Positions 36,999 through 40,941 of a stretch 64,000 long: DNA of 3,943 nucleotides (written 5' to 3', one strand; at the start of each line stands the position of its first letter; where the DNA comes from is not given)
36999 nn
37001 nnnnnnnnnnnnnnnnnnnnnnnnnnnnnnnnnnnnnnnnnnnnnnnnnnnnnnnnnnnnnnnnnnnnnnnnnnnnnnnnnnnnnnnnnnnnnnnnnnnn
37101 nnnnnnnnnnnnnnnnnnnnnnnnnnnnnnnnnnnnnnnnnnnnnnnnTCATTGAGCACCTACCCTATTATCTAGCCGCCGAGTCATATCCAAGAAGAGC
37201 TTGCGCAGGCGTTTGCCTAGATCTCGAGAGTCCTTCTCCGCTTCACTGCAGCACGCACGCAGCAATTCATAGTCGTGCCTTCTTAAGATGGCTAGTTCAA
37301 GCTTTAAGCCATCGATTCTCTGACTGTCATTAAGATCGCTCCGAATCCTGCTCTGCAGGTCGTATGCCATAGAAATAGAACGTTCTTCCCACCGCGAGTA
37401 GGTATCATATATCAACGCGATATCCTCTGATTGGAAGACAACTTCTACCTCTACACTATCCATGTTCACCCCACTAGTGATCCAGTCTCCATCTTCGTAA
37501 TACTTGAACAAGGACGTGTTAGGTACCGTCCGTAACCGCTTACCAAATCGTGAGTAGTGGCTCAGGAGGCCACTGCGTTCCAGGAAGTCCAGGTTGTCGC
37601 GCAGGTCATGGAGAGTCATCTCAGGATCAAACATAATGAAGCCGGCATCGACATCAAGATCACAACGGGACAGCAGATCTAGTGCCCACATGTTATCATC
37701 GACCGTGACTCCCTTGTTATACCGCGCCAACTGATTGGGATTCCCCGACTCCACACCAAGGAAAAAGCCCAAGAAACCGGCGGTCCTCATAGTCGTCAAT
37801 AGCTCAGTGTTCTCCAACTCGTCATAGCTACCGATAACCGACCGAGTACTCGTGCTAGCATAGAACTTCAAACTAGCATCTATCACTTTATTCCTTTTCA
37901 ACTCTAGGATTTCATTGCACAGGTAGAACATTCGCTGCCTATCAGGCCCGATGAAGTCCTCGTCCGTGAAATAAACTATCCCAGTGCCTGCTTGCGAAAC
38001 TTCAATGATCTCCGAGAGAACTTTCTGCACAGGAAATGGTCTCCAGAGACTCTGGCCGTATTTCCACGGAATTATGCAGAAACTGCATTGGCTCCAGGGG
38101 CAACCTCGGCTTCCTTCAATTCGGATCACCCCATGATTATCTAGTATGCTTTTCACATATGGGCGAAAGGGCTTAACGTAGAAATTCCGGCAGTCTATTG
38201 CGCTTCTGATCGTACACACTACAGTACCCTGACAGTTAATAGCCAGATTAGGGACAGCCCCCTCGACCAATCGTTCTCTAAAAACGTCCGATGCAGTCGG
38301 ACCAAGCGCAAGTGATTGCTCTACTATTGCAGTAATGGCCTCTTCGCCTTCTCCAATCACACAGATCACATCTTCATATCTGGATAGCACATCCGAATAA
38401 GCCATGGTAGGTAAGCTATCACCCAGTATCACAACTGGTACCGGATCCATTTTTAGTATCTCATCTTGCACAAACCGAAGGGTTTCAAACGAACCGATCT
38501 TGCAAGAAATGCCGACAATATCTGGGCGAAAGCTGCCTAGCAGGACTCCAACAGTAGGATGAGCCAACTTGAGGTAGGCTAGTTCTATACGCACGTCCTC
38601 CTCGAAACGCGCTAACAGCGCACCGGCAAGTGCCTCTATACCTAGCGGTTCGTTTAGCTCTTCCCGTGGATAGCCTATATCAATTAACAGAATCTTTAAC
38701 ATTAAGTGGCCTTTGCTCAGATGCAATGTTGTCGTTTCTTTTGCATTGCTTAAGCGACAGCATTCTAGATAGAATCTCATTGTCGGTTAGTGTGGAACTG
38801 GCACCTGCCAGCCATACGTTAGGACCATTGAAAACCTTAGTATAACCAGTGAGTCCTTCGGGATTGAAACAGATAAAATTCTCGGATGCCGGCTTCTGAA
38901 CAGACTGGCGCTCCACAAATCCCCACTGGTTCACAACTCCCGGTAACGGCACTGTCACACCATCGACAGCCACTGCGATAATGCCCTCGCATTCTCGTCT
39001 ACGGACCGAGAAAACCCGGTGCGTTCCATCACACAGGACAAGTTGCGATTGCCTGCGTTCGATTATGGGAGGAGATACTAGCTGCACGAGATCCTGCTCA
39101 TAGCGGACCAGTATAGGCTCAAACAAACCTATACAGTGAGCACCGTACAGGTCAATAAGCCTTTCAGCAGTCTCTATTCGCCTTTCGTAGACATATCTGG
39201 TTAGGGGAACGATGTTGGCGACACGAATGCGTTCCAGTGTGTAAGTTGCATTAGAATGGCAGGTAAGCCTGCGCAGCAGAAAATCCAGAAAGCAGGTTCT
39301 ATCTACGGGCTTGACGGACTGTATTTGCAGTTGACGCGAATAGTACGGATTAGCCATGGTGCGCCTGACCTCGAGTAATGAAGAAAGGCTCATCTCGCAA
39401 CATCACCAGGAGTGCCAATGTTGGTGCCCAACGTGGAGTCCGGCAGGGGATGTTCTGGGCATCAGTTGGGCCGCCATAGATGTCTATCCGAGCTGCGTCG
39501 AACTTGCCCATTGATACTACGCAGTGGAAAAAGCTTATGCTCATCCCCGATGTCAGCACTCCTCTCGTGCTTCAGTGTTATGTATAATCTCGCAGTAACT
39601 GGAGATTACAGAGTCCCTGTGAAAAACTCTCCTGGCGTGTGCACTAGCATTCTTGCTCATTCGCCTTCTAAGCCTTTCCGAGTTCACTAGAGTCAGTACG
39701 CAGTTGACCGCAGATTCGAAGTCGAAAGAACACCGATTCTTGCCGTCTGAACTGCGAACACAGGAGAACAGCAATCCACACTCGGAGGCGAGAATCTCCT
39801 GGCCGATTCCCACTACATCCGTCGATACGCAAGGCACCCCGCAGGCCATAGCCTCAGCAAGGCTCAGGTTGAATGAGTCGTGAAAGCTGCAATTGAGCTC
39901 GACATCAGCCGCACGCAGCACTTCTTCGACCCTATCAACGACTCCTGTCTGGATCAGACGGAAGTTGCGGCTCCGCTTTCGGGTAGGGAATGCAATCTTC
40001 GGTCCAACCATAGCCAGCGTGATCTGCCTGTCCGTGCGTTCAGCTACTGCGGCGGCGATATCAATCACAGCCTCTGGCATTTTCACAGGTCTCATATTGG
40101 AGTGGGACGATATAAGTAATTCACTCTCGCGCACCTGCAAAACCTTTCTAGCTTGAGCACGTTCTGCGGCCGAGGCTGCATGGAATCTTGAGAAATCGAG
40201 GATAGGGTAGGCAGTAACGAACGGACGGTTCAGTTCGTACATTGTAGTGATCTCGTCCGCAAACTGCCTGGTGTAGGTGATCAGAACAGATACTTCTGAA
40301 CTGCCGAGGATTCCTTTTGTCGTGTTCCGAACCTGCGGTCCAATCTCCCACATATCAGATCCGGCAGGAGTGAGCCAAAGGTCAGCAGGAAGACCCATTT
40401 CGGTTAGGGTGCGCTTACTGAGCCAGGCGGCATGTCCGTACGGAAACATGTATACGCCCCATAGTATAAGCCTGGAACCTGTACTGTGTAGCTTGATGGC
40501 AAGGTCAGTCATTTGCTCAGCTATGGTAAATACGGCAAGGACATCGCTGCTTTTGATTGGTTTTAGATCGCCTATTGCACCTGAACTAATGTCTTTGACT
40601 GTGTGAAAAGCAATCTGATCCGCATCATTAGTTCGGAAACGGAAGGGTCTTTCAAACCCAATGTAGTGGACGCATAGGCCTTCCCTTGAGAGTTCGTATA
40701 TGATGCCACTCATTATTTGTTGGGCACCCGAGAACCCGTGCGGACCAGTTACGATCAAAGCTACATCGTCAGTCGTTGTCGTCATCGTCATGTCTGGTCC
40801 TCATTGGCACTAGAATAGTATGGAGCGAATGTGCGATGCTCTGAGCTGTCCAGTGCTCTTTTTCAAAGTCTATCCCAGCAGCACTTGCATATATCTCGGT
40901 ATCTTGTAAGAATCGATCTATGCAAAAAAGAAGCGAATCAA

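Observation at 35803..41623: Uncharacterised five-gene cluster: unknown 449-aa protein, B12-radical SAM, ParB/Srx-like, GT4 glycosyltransferase, nucleotidyltransferase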

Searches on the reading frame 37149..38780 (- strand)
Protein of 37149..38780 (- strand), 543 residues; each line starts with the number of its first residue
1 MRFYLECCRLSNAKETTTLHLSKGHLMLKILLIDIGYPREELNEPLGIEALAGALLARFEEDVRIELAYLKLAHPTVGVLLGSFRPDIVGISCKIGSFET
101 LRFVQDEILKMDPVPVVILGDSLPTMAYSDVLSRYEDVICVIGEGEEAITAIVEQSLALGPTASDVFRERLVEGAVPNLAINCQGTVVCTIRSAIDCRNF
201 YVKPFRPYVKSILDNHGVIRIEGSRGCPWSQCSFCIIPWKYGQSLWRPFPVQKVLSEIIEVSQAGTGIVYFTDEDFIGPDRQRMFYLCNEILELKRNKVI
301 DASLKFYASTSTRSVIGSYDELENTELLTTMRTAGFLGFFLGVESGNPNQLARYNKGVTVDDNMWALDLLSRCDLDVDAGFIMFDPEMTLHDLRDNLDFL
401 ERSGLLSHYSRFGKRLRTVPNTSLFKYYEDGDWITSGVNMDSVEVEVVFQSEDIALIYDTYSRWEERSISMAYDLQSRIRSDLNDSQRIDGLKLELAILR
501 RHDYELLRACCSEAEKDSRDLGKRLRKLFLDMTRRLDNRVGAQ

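Call 3: search_protein_families(library=pfam, proteins=[window:37149-38780:-], max_evalue=0.01)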
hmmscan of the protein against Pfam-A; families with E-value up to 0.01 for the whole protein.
window:37149-38780:- (543 aa): 2 families
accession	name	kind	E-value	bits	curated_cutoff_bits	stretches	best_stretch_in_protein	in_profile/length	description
PF04055.27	Radical_SAM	-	2.6e-11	44.4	29.5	1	223-400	3-166/166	Radical SAM superfamily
PF02310.24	B12-binding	-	1.9e-07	31.4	32.1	1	44-152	13-120/121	B12 binding domain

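Call 4: search_protein_families(library=padloc, proteins=[window:37149-38780:-], max_evalue=0.01)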
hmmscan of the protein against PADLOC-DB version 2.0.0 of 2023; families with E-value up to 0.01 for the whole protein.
window:37149-38780:- (543 aa): 1 family
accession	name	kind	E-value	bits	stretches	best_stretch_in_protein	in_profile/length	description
PDLC04689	PDC-M51A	-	0.009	12.9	0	206-257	170-222/420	-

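Call 6: search_protein_families(library=ncbifam, proteins=[window:37149-38780:-], max_evalue=0.1)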
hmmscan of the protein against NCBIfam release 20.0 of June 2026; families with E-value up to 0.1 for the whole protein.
window:37149-38780:- (543 aa): 17 families
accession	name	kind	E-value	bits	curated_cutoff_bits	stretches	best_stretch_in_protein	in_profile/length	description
TIGR02026.1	BchE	equivalog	1.4e-20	73.6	481.35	1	45-394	22-356/497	magnesium-protoporphyrin IX monomethyl ester anaerobic oxidative cyclase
TIGR04367.1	HpnR_B12_rSAM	equivalog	2.1e-19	69.4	650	1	44-386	21-335/490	hopanoid C-3 methylase HpnR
TIGR04014.1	B12_SAM_MJ_0865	equivalog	2.8e-14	52.7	360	1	131-404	84-337/434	methyl-coenzyme M reductase glutamine C-methyltransferase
TIGR04479.1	bcpD_PhpK_rSAM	subfamily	2.9e-13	49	600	1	218-403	241-409/504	PhpK family radical SAM P-methyltransferase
NF033070.1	rSAM_AprD4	equivalog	3.2e-13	49.4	500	1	205-452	183-413/456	AprD4 family radical SAM diol-dehydratase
NF040546.1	rSAM_CUAEP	equivalog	2.9e-12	46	500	1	221-428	174-368/468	CUAEP/CCAEP-tail radical SAM (seleno)protein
TIGR04072.2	rSAM_ladder_B12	equivalog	1e-11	44.2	360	1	45-426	18-370/443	lipid biosynthesis B12-binding/radical SAM protein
NF040542.1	rSAM_RCCLKC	equivalog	2.5e-11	43.4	450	1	107-405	71-352/423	arsinothricin biosynthesis radical SAM protein ArsL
TIGR03471.1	HpnJ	equivalog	3.8e-11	42.6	577.6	1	216-438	195-397/472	hopanoid biosynthesis associated radical SAM protein HpnJ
NF050148.1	rSAM_ApyD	equivalog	8.8e-10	37.6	750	1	83-402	72-365/645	RiPP biosynthesis radical SAM protein ApyD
TIGR04013.1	B12_SAM_MJ_1487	hypoth_equivalog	4.3e-08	32.4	251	1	104-259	59-190/382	TIGR04013 family B12-binding domain/radical SAM domain-containing protein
TIGR04295.1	B12_rSAM_oligo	hypoth_equivalog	1.1e-06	27.6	400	1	193-282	173-260/422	TIGR04295 family B12-binding domain-containing radical SAM protein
NF033712.0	B12_rSAM_KedN5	subfamily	5.6e-05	21.5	700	1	80-276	57-251/624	KedN5 family methylcobalamin-dependent radical SAM C-methyltransferase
NF045585.1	rSAM_slr0320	equivalog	7.9e-05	21.3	775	1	197-349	213-353/511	photosystem II high light acclimation radical SAM protein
TIGR03975.1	rSAM_ocin_1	subfamily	0.00015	20.5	281.85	1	85-263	128-307/606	RiPP maturation radical SAM C-methyltransferase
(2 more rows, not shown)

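Call 67: search_solved_structures(query=window:37149-38702:-, max_evalue=0.001)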
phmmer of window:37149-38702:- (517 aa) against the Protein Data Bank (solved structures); distinct sequences matched with E-value up to 0.001: 3.
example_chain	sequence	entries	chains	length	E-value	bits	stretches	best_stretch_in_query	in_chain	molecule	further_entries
5ul2_A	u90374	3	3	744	1e-29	106.7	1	32-380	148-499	OxsB protein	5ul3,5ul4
6fd2_B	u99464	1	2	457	2.2e-10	43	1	180-415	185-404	Putative apramycin biosynthetic oxidoreductase 4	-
9ccb_A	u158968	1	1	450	1.2e-06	30.7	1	192-397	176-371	Radical SAM core domain-containing protein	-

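Call 70: search_solved_structures(query=window:37149-38702:-, max_evalue=1e-20, show_alignments=1)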
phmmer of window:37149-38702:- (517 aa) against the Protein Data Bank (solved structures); distinct sequences matched with E-value up to 1e-20: 1.
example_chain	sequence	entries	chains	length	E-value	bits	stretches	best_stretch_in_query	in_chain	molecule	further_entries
5ul2_A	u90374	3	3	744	1e-29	106.7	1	32-380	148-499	OxsB protein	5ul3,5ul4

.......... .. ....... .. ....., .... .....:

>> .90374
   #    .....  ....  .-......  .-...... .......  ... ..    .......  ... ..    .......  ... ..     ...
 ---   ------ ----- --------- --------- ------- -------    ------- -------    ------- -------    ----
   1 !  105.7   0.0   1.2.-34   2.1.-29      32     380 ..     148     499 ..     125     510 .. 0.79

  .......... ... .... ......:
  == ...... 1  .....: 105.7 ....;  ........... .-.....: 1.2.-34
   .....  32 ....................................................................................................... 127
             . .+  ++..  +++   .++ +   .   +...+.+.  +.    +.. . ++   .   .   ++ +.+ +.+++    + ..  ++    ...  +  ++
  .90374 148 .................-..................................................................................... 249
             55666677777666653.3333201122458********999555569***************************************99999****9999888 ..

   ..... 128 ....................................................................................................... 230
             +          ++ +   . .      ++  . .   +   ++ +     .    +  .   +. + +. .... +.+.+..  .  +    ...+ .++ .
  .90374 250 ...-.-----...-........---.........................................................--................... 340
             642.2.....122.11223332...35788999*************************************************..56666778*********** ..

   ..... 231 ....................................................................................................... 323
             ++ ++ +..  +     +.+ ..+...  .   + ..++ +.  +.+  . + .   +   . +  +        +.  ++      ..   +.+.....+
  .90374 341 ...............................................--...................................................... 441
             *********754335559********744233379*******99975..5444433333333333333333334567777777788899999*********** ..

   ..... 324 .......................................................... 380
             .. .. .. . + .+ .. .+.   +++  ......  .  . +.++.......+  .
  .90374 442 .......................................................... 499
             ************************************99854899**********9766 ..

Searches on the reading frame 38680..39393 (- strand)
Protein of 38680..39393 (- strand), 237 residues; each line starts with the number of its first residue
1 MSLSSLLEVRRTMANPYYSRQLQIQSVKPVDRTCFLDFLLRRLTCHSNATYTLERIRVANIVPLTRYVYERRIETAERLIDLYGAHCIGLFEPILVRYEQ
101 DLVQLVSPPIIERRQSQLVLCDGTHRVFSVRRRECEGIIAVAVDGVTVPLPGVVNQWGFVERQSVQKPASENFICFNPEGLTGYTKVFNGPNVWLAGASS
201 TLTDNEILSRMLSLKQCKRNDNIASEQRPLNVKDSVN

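Call 3: search_protein_families(library=pfam, proteins=[window:38680-39393:-], max_evalue=0.01)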
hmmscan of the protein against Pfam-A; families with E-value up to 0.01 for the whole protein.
window:38680-39393:- (237 aa): 1 family
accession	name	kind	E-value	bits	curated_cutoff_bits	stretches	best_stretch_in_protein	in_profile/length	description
PF24392.2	Parb-CE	-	0.00061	20.2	23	1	45-133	19-116/147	ParB CE domain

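Call 4: search_protein_families(library=padloc, proteins=[window:38680-39393:-], max_evalue=0.01)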
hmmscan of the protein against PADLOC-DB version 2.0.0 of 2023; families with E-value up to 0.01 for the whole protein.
window:38680-39393:- (237 aa): 0 families

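Call 6: search_protein_families(library=ncbifam, proteins=[window:38680-39393:-], max_evalue=0.1)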
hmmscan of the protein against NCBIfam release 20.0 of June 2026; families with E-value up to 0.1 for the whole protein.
window:38680-39393:- (237 aa): 0 families

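Call 7: search_protein_families(library=pfam, proteins=[window:38680-39393:-], max_evalue=10)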
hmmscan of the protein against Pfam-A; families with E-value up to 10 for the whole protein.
window:38680-39393:- (237 aa): 2 families
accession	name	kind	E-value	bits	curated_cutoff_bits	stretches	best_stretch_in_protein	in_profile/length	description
PF24392.2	Parb-CE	-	0.00061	20.2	23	1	45-133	19-116/147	ParB CE domain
PF03020.21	LEM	-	1.1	9.4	24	1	61-73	24-36/40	LEM domain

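Call 65: search_solved_structures(query=A4, max_evalue=10, show_alignments=2)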
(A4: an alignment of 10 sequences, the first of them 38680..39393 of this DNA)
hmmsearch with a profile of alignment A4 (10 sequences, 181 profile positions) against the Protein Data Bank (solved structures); distinct sequences matched with E-value up to 10: 2.
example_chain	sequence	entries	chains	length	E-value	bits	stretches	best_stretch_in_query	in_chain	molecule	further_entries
1d2p_A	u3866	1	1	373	0.22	14.2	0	136-179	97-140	COLLAGEN ADHESIN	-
1vcs_A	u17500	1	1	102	1.7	11.3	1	6-66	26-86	Vesicle transport through interaction with t-SNAREs homolog 1A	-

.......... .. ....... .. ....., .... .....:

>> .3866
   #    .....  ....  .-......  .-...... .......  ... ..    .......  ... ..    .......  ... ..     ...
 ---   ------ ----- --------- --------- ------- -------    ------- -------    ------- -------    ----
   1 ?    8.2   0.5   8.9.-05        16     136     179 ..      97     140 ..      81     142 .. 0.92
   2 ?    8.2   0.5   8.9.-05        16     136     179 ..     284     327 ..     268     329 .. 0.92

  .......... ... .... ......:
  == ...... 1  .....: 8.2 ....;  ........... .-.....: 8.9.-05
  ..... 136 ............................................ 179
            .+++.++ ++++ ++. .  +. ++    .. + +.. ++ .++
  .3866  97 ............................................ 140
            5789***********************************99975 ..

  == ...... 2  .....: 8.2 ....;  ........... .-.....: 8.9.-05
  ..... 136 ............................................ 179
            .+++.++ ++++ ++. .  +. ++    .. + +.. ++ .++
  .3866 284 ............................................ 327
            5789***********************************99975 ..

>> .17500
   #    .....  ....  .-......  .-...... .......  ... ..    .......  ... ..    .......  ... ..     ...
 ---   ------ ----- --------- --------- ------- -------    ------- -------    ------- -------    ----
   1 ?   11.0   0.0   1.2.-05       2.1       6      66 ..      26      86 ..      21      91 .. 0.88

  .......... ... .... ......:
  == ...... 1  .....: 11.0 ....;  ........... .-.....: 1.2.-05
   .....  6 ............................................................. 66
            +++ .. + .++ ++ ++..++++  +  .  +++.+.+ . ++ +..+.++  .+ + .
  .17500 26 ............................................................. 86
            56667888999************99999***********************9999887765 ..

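Call 103: search_protein_families(library=pfam, alignment_id=A4, max_evalue=0.01)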
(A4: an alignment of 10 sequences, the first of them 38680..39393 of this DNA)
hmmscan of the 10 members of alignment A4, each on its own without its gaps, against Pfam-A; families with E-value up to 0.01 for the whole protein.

A. member 1, window:38680-39393:- (237 aa): 1 family
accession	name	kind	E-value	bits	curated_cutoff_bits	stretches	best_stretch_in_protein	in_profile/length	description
PF24392.2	Parb-CE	-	0.00061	20.2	23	1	45-133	19-116/147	ParB CE domain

B. families by the number of members that match (of 10 scanned): 1 family
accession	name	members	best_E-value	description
PF24392.2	Parb-CE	9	3.3e-06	ParB CE domain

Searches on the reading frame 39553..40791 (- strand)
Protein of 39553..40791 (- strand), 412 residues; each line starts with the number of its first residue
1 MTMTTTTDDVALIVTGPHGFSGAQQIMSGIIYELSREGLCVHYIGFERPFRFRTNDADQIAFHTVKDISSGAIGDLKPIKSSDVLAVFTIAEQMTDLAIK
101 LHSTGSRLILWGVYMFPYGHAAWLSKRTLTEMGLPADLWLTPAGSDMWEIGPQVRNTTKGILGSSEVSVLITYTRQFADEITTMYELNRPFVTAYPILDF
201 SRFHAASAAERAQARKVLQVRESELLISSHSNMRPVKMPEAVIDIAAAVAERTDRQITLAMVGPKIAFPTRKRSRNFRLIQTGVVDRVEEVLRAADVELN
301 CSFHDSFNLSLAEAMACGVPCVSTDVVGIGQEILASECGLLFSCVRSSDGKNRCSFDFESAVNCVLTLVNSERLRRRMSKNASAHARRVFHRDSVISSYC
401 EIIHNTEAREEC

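Call 3: search_protein_families(library=pfam, proteins=[window:39553-40791:-], max_evalue=0.01)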
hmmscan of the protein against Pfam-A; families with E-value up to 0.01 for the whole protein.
window:39553-40791:- (412 aa): 4 families
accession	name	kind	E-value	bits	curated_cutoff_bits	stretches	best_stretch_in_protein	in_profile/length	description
PF13692.12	Glyco_trans_1_4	-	3.8e-15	56.8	27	1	231-342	8-124/142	Glycosyl transferases group 1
PF00534.26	Glycos_transf_1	-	2.1e-13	50.6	26.4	1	212-345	3-143/172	Glycosyl transferases group 1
PF20706.3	GT4-conflict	-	6.8e-05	22.5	26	1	286-333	273-320/385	Family 4 Glycosyltransferase in conflict systems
PF13524.12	Glyco_trans_1_2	-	0.00095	19.6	25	1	257-387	15-130/144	Glycosyl transferase-like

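Call 4: search_protein_families(library=padloc, proteins=[window:39553-40791:-], max_evalue=0.01)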
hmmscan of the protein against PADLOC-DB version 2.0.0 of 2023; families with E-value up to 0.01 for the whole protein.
window:39553-40791:- (412 aa): 0 families

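Call 6: search_protein_families(library=ncbifam, proteins=[window:39553-40791:-], max_evalue=0.1)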
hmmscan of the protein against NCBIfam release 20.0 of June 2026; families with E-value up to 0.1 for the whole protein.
window:39553-40791:- (412 aa): 19 families
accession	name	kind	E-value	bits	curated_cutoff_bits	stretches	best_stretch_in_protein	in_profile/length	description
TIGR03999.1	thiol_BshA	equivalog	1.8e-31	109.4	273.7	1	20-403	11-370/375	N-acetyl-alpha-D-glucosaminyl L-malate synthase BshA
TIGR03449.1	mycothiol_MshA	equivalog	4e-15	55.6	462.5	1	166-390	164-388/406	D-inositol-3-phosphate glycosyltransferase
NF038229.1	Glyco4_Geo_Pelo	equivalog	9.5e-10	38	400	1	212-404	149-334/338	GPMC system family 4 glycosyltransferase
TIGR03088.1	stp2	hypoth_equivalog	1.3e-09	37.6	409.05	1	198-403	169-370/374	TIGR03088 family PEP-CTERM/XrtA system glycosyltransferase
NF053787.1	GlcN_PG_synth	equivalog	4.6e-08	32.3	480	1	199-398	174-351/361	N-acetylglucosaminyl phosphatidylglycerol synthase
NF047684.1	TeichurnBiosyTuaC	equivalog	1.6e-07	30.6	550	1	193-340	188-334/391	teichuronic acid biosynthesis protein TuaC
TIGR04157.1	glyco_rSAM_CFB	subfamily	4.9e-07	29.1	400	1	278-395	282-398/406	TIGR04157 family glycosyltransferase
TIGR02149.1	glgA_Coryne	subfamily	7e-07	28.7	302.4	1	285-402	274-386/391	glycogen synthase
NF041876.1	EPS_EpsE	equivalog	8.1e-07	28.6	400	1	285-342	286-343/389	exopolysaccharide biosynthesis GT4 family glycosyltransferase EpsE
NF038295.1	EPS_HpsP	equivalog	1.4e-06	27.6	550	1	289-395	282-376/388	hormogonium polysaccharide biosynthesis glycosyltransferase HpsP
NF041139.1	TreT_Thcocales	equivalog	2.1e-05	23.5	775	1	287-403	306-409/412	trehalose synthase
TIGR04047.1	MSMEG_0565_glyc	hypoth_equivalog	4e-05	22.9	259.85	1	199-333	169-315/373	MSMEG_0565 family glycosyltransferase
NF007640.0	PRK10307.1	subfamily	4.6e-05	22.5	276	1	198-405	203-406/411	WcaI family glycosyltransferase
TIGR02472.1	sucr_P_syn_N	equivalog_domain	0.00012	21.1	576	1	296-399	342-434/439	sucrose-phosphate synthase, putative, glycosyltransferase domain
NF047880.1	glyco_SdgA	exception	0.0036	15.9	800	1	283-402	378-486/488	serine-aspartate repeat adhesin O-glycosyltransferase SdgA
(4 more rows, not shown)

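Call 106: search_dna_similar(query=window:39553-40791:-, collection=plasmids, mode=protein, max_evalue=1e-10, max_rows=10)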
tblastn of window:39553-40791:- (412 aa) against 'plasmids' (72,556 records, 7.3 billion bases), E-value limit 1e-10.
Records with a match: 1; places in all: 1; records where one place covers at least 80% of the query: 1.
Best place of each record, by identity: <60% 1.
By first word of the organism name: Bacillus 1.
By predicted mobility (MOB-suite, as given by PLSDB): non-mobilizable 1.
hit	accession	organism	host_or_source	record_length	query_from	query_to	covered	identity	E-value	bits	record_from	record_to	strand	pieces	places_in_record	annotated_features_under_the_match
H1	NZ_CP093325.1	Bacillus sp. N5-665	whole organism,peat soil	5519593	33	406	91%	25.5%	5e-15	85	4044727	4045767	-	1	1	none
